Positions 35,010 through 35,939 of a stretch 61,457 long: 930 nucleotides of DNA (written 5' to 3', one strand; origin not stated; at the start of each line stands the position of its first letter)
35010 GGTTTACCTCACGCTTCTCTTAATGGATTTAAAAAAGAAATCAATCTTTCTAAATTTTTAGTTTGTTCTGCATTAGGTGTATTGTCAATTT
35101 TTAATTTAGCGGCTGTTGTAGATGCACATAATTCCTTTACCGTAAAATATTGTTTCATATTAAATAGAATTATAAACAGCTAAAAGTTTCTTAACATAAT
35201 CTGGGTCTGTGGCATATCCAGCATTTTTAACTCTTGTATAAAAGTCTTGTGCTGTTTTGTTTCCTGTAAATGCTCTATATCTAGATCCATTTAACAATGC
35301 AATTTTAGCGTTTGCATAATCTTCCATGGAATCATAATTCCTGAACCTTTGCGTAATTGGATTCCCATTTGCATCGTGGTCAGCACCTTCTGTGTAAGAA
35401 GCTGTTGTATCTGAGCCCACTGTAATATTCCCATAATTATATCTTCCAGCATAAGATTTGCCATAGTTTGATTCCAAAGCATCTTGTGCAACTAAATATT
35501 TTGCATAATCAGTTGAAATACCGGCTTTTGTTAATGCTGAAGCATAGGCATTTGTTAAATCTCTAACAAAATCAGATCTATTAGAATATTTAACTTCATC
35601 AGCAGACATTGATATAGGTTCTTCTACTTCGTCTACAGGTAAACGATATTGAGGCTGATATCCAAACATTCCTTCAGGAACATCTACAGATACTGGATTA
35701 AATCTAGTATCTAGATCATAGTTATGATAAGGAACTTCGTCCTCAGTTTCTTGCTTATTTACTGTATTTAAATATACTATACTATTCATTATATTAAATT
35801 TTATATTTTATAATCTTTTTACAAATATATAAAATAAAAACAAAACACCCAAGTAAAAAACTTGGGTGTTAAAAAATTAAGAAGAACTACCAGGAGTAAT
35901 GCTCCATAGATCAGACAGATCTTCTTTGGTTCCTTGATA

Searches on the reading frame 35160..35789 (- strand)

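Call 72: search_protein_families(library=pfam, proteins=[window:35160-35789:-], max_evalue=0.01)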
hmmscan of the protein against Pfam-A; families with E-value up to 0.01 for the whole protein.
window:35160-35789:- (209 aa): 1 family
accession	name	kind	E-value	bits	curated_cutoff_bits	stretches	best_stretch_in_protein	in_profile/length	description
PF01832.25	Glucosaminidase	-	9.7e-16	59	30.2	1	95-208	14-120/123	Mannosyl-glycoprotein endo-beta-N-acetylglucosaminidase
